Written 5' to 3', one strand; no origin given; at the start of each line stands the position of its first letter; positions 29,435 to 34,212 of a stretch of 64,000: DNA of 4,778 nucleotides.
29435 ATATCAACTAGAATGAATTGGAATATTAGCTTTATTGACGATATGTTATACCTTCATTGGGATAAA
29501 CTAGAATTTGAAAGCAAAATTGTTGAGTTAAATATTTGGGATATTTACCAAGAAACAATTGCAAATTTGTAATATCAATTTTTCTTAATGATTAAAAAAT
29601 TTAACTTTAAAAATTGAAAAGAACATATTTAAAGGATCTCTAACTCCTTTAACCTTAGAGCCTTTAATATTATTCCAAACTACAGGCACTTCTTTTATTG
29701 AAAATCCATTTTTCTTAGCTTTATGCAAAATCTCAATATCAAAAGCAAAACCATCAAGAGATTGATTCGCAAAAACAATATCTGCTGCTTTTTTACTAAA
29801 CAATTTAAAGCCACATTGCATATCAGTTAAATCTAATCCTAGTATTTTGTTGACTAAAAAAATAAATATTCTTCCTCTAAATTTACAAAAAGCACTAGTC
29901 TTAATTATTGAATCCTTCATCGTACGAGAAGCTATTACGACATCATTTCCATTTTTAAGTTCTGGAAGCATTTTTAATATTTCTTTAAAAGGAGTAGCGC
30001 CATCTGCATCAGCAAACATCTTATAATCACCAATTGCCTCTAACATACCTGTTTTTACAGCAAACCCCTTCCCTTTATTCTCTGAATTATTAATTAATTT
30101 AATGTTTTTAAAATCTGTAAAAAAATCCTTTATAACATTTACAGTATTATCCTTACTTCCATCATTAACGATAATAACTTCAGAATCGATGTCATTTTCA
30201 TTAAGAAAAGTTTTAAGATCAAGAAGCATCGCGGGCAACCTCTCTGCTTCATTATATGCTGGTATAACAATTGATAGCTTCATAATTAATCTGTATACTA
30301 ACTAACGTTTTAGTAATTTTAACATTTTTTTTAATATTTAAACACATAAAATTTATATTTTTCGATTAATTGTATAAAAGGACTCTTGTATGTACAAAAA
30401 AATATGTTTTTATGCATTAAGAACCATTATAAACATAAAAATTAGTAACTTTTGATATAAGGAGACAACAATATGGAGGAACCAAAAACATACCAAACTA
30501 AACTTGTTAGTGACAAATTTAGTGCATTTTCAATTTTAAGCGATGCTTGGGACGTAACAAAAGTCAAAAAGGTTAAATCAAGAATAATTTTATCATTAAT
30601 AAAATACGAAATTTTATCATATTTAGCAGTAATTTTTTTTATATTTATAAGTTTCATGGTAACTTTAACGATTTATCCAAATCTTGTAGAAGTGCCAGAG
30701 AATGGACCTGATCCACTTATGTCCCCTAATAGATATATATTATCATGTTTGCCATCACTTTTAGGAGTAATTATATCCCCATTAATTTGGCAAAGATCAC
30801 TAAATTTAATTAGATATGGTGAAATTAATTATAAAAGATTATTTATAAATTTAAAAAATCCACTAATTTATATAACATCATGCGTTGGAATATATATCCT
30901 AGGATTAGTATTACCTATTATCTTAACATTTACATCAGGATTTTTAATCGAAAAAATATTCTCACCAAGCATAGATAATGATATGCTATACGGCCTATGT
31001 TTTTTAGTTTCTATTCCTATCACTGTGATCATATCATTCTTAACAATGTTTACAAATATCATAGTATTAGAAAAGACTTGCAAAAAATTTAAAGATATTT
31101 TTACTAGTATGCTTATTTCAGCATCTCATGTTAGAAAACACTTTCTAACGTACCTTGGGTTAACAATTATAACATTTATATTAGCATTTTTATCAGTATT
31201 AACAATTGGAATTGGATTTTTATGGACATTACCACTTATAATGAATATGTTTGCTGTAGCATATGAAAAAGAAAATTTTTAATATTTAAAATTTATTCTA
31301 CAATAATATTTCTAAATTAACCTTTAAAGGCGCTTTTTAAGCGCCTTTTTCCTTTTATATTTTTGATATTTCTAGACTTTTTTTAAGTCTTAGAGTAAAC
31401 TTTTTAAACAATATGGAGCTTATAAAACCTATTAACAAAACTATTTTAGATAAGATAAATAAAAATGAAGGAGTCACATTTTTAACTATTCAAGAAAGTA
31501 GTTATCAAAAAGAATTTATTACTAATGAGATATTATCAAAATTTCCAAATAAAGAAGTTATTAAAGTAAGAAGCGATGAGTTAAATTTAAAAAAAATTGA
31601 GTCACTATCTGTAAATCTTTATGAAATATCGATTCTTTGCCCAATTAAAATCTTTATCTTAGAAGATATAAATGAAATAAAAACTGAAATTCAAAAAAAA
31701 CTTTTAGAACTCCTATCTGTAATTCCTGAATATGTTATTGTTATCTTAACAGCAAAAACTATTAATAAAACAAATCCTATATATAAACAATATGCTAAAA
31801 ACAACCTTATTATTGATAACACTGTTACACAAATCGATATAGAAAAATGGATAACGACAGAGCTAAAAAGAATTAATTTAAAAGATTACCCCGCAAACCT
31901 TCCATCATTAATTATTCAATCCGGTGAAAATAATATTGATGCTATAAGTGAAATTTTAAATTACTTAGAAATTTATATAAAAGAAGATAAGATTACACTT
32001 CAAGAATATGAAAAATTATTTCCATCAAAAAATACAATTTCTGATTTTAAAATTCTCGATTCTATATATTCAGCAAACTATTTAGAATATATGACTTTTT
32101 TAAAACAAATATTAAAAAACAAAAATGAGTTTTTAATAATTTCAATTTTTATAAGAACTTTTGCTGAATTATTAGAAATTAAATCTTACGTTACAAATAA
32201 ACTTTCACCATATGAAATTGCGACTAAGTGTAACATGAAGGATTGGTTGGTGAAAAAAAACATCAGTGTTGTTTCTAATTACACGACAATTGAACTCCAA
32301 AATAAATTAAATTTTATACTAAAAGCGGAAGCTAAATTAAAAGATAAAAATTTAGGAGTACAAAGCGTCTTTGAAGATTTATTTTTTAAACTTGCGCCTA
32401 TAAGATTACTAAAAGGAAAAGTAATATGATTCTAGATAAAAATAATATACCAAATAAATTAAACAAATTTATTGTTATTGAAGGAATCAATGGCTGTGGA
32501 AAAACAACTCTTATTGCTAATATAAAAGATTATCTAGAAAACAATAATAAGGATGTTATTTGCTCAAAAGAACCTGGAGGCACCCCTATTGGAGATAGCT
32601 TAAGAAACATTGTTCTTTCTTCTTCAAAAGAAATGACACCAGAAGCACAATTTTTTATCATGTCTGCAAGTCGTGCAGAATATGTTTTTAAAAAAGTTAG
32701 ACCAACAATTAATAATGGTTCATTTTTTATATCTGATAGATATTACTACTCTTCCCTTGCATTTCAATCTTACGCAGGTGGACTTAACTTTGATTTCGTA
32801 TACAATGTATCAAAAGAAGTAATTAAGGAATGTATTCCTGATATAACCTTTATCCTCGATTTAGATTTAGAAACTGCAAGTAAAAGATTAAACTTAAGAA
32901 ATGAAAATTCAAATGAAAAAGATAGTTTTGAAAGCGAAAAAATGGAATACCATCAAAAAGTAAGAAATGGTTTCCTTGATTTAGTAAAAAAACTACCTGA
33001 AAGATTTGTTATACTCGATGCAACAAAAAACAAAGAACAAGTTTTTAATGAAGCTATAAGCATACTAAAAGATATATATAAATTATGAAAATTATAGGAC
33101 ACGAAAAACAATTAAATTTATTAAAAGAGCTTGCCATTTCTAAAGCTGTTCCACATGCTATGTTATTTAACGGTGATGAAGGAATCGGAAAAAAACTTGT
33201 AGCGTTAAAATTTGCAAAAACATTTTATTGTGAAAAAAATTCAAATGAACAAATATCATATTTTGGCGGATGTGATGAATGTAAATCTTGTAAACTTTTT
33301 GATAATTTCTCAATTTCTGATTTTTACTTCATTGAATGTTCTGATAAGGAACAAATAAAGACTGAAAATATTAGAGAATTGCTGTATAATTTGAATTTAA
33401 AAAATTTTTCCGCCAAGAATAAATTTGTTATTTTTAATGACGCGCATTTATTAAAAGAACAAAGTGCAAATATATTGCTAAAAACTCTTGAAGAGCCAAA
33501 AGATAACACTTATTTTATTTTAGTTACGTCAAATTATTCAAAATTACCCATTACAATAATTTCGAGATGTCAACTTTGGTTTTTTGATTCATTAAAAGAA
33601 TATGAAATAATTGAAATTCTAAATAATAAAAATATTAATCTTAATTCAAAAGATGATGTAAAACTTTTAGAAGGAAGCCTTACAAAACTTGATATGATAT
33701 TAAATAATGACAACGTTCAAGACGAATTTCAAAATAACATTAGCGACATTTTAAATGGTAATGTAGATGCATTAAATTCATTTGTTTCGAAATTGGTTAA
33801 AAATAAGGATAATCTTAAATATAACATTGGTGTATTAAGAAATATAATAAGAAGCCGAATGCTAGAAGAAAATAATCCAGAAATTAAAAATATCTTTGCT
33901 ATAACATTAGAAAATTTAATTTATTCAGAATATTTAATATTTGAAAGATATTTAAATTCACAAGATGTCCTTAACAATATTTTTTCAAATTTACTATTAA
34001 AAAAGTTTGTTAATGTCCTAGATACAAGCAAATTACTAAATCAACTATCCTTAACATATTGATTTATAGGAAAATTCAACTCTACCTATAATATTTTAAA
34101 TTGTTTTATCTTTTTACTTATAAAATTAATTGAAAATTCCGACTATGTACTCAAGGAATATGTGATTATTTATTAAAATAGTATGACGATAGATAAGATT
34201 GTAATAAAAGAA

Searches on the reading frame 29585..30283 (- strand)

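Call 40: search_protein_families(library=pfam, max_evalue=0.0001, proteins=[window:29585-30283:-])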
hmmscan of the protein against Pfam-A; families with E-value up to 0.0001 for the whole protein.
window:29585-30283:- (232 aa): 3 families
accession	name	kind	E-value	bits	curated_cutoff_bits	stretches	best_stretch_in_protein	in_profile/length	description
PF00535.33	Glycos_transf_2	-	2.3e-30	106.2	23.3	1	4-167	1-164/168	Glycosyl transferase family 2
PF10111.15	Glyco_tranf_2_2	-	1.8e-07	31.3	27.3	1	4-104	1-101/276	Glycosyltransferase like family 2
PF13641.12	Glyco_tranf_2_3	-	1.3e-05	25.8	27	1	3-124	3-124/230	Glycosyltransferase like family 2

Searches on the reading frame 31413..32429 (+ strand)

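Call 40: search_protein_families(library=pfam, max_evalue=0.0001, proteins=[window:31413-32429:+])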
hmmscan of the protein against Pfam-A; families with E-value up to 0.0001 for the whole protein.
window:31413-32429:+ (338 aa): 1 family
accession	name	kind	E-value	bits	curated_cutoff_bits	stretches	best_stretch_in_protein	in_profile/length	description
PF21694.2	DNA_pol3_delta_C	-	5.6e-11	42.9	27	1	212-326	5-120/121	DNA polymerase III delta subunit, C-terminal domain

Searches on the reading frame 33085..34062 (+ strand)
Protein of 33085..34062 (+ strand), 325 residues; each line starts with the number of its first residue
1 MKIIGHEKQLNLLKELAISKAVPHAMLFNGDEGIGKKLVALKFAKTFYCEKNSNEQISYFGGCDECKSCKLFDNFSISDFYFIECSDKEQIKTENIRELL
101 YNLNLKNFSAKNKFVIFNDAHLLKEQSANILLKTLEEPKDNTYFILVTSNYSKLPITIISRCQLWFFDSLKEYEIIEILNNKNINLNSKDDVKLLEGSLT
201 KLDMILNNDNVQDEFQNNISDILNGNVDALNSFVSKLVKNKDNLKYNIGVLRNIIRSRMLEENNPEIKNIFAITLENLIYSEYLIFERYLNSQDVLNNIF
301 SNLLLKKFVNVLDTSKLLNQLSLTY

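Call 40: search_protein_families(library=pfam, max_evalue=0.0001, proteins=[window:33085-34062:+])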
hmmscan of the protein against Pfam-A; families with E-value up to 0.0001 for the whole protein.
window:33085-34062:+ (325 aa): 1 family
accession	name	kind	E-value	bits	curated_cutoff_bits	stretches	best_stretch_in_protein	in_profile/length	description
PF13177.12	DNA_pol3_delta2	-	2.3e-44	151.6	27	1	6-169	2-159/161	DNA polymerase III, delta subunit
